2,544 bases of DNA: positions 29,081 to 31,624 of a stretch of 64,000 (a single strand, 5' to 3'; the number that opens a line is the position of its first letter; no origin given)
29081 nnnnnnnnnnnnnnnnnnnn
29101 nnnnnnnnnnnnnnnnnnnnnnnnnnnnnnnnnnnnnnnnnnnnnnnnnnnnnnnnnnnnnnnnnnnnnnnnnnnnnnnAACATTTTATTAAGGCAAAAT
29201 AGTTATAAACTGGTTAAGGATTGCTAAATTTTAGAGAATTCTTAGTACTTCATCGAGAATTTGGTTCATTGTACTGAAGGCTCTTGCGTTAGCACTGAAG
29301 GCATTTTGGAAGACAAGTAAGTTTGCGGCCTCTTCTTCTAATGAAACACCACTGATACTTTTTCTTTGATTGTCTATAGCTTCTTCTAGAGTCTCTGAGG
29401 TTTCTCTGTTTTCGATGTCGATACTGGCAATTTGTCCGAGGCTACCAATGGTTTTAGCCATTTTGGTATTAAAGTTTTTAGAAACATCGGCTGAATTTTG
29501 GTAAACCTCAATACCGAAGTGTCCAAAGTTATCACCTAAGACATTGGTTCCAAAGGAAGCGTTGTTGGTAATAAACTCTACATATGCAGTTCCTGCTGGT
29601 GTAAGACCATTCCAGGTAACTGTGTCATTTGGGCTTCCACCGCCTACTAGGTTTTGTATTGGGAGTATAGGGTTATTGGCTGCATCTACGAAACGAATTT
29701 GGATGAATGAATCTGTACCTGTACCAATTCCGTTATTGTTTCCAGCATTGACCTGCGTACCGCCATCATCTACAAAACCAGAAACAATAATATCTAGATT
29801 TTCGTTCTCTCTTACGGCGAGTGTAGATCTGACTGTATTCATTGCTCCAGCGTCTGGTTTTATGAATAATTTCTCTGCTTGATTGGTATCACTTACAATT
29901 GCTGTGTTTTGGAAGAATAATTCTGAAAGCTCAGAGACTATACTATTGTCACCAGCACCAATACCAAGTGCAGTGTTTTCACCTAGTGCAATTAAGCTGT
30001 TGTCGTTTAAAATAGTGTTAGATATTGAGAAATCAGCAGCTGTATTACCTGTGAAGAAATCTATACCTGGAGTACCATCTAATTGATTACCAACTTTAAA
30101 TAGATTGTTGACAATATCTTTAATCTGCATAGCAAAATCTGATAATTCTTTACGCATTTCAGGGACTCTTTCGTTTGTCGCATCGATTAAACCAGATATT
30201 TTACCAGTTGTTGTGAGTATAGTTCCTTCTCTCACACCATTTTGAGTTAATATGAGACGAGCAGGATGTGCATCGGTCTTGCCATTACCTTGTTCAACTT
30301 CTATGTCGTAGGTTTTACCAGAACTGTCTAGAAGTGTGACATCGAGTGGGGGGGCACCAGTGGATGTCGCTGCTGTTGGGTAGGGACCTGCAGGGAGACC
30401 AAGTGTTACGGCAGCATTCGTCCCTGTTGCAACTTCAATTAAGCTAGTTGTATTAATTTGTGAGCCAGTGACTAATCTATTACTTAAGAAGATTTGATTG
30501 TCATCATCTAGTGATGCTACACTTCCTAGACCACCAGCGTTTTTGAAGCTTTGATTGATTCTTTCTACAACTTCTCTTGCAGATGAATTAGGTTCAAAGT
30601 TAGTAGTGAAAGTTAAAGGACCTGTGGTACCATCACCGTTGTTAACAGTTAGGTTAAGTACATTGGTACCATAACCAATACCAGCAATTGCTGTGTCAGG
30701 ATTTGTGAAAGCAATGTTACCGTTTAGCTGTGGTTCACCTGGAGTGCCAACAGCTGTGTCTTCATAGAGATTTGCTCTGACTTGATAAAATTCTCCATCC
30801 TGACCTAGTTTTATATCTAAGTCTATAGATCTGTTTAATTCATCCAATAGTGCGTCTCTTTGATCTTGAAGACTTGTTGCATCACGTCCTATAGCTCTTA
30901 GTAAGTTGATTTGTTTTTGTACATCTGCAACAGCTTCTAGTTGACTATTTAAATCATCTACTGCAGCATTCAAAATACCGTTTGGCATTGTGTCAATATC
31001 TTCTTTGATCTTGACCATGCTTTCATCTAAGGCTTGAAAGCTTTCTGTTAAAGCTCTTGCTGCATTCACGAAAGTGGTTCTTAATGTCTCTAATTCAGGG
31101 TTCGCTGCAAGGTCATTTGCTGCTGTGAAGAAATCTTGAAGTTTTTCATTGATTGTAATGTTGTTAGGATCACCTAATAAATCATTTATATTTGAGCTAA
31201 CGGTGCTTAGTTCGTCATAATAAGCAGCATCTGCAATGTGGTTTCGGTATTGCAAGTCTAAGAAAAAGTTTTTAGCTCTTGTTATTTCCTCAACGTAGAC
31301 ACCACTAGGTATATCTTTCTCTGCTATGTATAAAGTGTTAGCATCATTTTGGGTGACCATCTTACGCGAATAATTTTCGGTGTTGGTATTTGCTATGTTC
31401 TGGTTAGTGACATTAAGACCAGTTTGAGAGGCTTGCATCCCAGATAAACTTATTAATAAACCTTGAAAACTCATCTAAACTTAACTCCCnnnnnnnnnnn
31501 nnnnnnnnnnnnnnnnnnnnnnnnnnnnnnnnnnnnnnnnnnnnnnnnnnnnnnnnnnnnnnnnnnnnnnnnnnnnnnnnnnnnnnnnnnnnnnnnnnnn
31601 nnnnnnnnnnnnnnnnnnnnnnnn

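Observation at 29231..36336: flgK-flgL-flgL-flgK: a doubled hook-filament junction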

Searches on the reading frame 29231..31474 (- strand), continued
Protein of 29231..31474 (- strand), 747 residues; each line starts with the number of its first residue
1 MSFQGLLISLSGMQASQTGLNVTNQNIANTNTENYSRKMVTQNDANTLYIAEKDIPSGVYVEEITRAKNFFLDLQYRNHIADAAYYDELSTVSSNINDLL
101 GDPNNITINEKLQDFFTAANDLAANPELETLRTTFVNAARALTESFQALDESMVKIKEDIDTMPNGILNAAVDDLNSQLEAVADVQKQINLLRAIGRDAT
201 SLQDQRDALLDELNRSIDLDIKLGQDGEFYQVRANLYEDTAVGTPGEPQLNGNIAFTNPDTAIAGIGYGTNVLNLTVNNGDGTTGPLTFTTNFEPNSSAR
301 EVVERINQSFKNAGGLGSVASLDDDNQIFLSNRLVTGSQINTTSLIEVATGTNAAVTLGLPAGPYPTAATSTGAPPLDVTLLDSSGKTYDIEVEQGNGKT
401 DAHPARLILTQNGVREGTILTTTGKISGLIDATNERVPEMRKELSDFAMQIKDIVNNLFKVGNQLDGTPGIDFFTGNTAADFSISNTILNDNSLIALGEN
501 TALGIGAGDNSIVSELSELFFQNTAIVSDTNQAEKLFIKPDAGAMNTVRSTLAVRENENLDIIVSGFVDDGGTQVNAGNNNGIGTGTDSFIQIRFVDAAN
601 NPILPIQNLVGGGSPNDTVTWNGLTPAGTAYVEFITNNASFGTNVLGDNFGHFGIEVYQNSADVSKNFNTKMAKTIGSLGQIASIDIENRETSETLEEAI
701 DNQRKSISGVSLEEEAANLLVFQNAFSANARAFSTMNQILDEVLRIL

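Call 72: find_encoding_contigs(protein=P0088, flank=10000, max_places=1)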
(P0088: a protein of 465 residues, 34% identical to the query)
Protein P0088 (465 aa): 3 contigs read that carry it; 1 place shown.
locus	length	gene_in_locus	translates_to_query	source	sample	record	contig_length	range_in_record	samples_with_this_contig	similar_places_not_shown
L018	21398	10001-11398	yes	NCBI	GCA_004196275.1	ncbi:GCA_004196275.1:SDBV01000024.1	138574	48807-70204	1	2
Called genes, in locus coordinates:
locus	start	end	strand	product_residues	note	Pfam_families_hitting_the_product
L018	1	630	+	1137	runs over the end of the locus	PF16244:DUF4901 (faint), PF02517:Rce1-like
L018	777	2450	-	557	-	PF00920:ILVD_EDD_N, PF24877:ILV_EDD_C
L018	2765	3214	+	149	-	PF00127:Copper-bind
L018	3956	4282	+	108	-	-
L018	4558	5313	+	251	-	PF00460:Flg_bb_rod, PF22692:LlgE_F_G_D1, PF06429:Flg_bbr_C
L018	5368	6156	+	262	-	PF00460:Flg_bb_rod, PF22692:LlgE_F_G_D1, PF06429:Flg_bbr_C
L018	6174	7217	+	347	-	PF08666:SAF, PF13144:ChapFlgA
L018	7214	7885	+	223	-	PF02107:FlgH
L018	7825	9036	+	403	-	PF02119:FlgI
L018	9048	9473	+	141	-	PF10135:Rod-binding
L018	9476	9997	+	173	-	PF05130:FlgN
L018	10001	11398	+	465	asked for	PF00460:Flg_bb_rod (weak), PF22638:FlgK_D1, PF06429:Flg_bbr_C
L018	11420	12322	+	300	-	PF00669:Flagellin_N, PF00700:Flagellin_C (weak)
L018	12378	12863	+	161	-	PF02623:FliW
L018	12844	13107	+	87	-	PF02599:CsrA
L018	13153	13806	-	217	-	PF07638:Sigma70_ECF, PF04542:Sigma70_r2, PF08281:Sigma70_r4_2, PF04545:Sigma70_r4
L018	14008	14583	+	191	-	-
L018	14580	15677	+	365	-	PF03888:MucB_RseB (weak)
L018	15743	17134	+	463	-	PF12679:ABC2_membrane_2, PF12698:ABC2_membrane_3 (faint), PF10920:DUF2705 (weak), PF12730:ABC2_membrane_4 (weak)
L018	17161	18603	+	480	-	PF12679:ABC2_membrane_2, PF12698:ABC2_membrane_3, PF12040:DUF3526 (weak)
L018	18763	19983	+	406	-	PF00155:Aminotran_1_2, PF01041:DegT_DnrJ_EryC1 (faint)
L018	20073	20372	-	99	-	PF12797:Fer4_2 (faint), PF12837:Fer4_6 (faint), PF12838:Fer4_7 (faint), PF13237:Fer4_10 (faint), PF13187:Fer4_9 (weak), PF13484:Fer4_16 (faint), PF00037:Fer4 (weak)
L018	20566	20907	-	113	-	PF01329:Pterin_4a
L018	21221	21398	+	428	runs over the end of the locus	PF02518:HATPase_c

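Call 73: fold_search(model_id=the predicted structure, library=pdb)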
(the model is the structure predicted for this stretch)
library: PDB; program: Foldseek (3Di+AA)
matches with E <= 10: 535; with E <= 0.001: 18
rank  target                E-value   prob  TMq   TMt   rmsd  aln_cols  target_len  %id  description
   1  9u4r_CC               1.1e-21  1.00  0.49  0.65  13.8       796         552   15  Structure of the intial complex in filament assembly at 3.23 angstroms resolution, conformation 2. (released 2026-03-25)
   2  9u4r_CA               1.8e-21  1.00  0.47  0.62  14.0       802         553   16  Structure of the intial complex in filament assembly at 3.23 angstroms resolution, conformation 2. (released 2026-03-25)
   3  9go6_F                4.5e-20  1.00  0.46  0.61  13.2       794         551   15  Salmonella hook-filament junction complex (released 2025-04-09)
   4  9go6_A                9.1e-20  1.00  0.44  0.58  14.7       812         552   15  Salmonella hook-filament junction complex (released 2025-04-09)
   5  9go6_C                1.7e-19  1.00  0.45  0.59  14.6       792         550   15  Salmonella hook-filament junction complex (released 2025-04-09)
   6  9go6_E                1.2e-18  1.00  0.43  0.57  15.3       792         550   15  Salmonella hook-filament junction complex (released 2025-04-09)
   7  2d4y_A                3.8e-12  1.00  0.36  0.61  15.8       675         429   12  Crystal structure of a 49K fragment of HAP1 (FlgK) (released 2006-11-14)
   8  2d4y_B                5.0e-11  1.00  0.35  0.60  15.4       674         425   12  Crystal structure of a 49K fragment of HAP1 (FlgK) (released 2006-11-14)
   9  9gsx_L                1.1e-09  1.00  0.34  0.40  22.8       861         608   14  Campylobacter hook-filament junction-cap complex (released 2025-04-09)
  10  5xbj                  3.7e-09  1.00  0.31  0.45  21.4       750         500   12  The structure of the flagellar hook junction protein HAP1 (FlgK) from Campylobacter jejuni (released 2017-12-06)
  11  4ut1                  4.1e-09  1.00  0.36  0.48  12.1       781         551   11  The structure of the flagellar hook junction protein FlgK from Burkholderia pseudomallei (released 2015-02-11)
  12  9qxq                  4.0e-05  0.63  0.10  0.07  26.1       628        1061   11  native structure of full-length pesticidal protein Cry1Ca18 at pH9, from crystals formed in vivo (released 2026-02-11)
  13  4w8j                  4.4e-05  0.54  0.10  0.08  45.2       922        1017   10  Structure of the full-length insecticidal protein Cry1Ac reveals intriguing details of toxin packaging into in vivo form (released 2014-09-17)
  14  9gsx_a                1.6e-04  0.57  0.12  0.13  38.3       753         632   10  Campylobacter hook-filament junction-cap complex (released 2025-04-09)
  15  9n59_A                3.9e-04  0.80  0.16  0.20  43.1       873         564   10  CryoEM structure of the Azotobacter vinelandii flagellar filament (released 2025-07-16)
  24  9go6_a                3.2e-03  0.28  0.10  0.15  47.4       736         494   10  Salmonella hook-filament junction complex (released 2025-04-09)
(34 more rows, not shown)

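Call 74: find_related_loci(query=A1, collection=metagenome_contigs, flank=10000)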
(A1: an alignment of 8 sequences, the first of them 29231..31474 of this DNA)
Query A1 (747 aa) in metagenome_contigs; peptide patterns used: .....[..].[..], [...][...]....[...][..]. (x = any residue, [..] = any of these).
600 stretches matched a pattern (row limit reached: there are more); 246 encode a relative of the query (tblastn E <= 1e-3); the best 80 are kept; 80 distinct loci.
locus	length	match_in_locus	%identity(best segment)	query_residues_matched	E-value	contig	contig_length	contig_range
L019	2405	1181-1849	32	2-221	4e-28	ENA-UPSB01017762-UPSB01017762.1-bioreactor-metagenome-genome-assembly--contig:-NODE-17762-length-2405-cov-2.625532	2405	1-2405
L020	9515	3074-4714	30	2-744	1e-25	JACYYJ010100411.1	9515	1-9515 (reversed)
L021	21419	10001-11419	28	2-744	9e-25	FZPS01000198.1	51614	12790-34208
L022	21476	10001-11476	27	2-746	1e-24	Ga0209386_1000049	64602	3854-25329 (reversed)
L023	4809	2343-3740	28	2-744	1e-24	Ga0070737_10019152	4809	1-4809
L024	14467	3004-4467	28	2-741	3e-24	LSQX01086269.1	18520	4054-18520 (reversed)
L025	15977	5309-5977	30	2-221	1e-23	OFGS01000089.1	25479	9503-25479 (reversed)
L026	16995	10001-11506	28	2-744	7e-23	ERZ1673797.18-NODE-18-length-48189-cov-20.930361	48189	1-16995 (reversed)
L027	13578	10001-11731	28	3-744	7e-23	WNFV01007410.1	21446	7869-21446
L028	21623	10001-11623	32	2-747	8e-23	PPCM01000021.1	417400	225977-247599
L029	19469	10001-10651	31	2-220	2e-22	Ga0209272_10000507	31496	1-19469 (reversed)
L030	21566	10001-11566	29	1-726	2e-22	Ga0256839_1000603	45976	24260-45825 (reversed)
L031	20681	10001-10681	29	2-230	2e-22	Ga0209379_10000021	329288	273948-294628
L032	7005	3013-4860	31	9-744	4e-22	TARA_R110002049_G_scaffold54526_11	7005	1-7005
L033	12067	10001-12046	30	8-744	1e-21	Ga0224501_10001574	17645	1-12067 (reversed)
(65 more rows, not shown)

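Call 79: find_encoding_contigs(protein=P0077, flank=10000, max_places=1)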
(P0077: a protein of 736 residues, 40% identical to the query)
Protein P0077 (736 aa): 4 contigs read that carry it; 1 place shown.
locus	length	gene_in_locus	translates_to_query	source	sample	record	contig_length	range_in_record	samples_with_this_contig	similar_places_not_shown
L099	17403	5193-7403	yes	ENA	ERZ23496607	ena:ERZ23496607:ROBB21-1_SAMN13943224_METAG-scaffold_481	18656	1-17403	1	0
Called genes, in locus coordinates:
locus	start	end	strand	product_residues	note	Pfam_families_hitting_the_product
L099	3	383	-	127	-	?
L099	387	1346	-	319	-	PF02729:OTCace_N, PF00185:OTCace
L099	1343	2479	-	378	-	PF03054:tRNA_Me_trans, PF06508:QueC (faint), PF20259:tRNA_Me_trans_M, PF20258:tRNA_Me_trans_C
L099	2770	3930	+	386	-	-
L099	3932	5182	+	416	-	PF00669:Flagellin_N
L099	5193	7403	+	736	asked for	PF00460:Flg_bb_rod, PF22638:FlgK_D1, PF06429:Flg_bbr_C (faint)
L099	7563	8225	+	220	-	PF02353:CMAS, PF13489:Methyltransf_23, PF03848:TehB, PF01209:Ubie_methyltran, PF05175:MTS, PF13847:Methyltransf_31, PF08241:Methyltransf_11, PF08242:Methyltransf_12, +2 more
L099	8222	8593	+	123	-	-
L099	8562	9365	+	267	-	PF00119:ATP-synt_A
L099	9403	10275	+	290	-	PF03773:ArsP_1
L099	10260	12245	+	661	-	PF22745:Nlig-Ia, PF01653:DNA_ligase_aden, PF03120:OB_DNA_ligase, PF03119:DNA_ligase_ZBD (weak), PF14520:HHH_5 (faint), PF12826:HHH_2, PF00533:BRCT, PF12738:PTCB-BRCT, +1 more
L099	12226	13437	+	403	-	PF08486:SpoIID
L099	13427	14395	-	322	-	-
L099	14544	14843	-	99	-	-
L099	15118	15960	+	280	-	PF11967:RecO_N, PF02565:RecO_C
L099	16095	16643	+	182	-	-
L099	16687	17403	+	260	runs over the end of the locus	PF02470:MlaD (weak)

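Call 80: find_encoding_contigs(protein=P0075, flank=10000, max_places=1)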
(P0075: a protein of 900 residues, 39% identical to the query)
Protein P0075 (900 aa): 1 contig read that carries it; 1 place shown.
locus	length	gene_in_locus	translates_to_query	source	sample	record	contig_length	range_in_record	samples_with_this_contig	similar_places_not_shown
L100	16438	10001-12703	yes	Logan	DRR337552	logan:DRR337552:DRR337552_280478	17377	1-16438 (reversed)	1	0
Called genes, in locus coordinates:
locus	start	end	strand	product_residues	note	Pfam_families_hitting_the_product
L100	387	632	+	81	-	-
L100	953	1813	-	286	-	-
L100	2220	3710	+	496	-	PF00004:AAA (weak)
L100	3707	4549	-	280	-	PF01416:PseudoU_synth_1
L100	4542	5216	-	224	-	PF02254:TrkA_N, PF02080:TrkA_C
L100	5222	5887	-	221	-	PF01025:GrpE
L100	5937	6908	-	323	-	-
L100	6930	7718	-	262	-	PF00175:NAD_binding_1 (weak), PF10418:DHODB_Fe-S_bind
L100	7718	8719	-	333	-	PF02729:OTCace_N, PF00185:OTCace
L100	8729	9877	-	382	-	PF03054:tRNA_Me_trans, PF20259:tRNA_Me_trans_M, PF20258:tRNA_Me_trans_C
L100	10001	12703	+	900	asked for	PF22638:FlgK_D1, PF06429:Flg_bbr_C (weak)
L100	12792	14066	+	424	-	PF00669:Flagellin_N (weak)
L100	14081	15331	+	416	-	PF00669:Flagellin_N, PF00700:Flagellin_C (weak)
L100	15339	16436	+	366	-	?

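Call 85: find_encoding_contigs(protein=P0076, flank=10000, max_places=1)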
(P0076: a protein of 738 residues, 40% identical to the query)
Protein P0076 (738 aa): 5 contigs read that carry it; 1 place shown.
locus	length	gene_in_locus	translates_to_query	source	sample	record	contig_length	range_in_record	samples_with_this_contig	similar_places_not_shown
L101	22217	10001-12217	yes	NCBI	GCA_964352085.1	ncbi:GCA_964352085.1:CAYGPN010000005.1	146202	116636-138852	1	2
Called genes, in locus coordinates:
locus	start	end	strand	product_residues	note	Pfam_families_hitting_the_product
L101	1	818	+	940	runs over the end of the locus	-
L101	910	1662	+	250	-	PF10502:Peptidase_S26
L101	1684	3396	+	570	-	PF13231:PMT_2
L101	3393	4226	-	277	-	PF01758:SBF, PF13593:SBF_like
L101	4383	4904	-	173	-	-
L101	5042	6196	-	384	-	PF00764:Arginosuc_synth (faint), PF03054:tRNA_Me_trans, PF20259:tRNA_Me_trans_M, PF20258:tRNA_Me_trans_C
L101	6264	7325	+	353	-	-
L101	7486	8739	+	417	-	PF00669:Flagellin_N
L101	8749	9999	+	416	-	PF00669:Flagellin_N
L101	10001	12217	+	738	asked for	PF22638:FlgK_D1, PF06429:Flg_bbr_C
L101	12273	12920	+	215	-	PF01025:GrpE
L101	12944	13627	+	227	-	PF02254:TrkA_N, PF03435:Sacchrp_dh_NADP (faint), PF02080:TrkA_C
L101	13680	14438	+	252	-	PF01416:PseudoU_synth_1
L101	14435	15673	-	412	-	PF00702:Hydrolase, PF13419:HAD_2, PF13242:Hydrolase_like (weak), PF00075:RNase_H, PF13456:RVT_3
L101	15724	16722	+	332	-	PF00814:TsaD, PF22521:HypF_C_2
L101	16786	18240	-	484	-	PF01938:TRAM (weak), PF01135:PCMT (weak), PF05958:tRNA_U5-meth_tr, PF02475:TRM5-TYW2_MTfase (weak), PF05175:MTS, PF06325:PrmA, PF13649:Methyltransf_25 (weak), PF13847:Methyltransf_31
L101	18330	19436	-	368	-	PF00657:Lipase_GDSL, PF13472:Lipase_GDSL_2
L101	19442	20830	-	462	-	PF02386:TrkH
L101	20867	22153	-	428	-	PF01391:Collagen (weak)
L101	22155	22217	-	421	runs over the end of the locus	PF01391:Collagen (weak)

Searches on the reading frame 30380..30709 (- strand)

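Call 94: search_protein_families(library=pfam, proteins=[window:30380-30709:-], max_evalue=10)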
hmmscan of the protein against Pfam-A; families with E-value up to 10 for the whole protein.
seq(110 aa): 1 family
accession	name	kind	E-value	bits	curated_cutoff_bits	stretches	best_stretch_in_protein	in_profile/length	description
PF18860.6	AbiJ_NTD3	-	0.23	11.3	32.5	1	40-101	98-160/167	AbiJ N-terminal domain 3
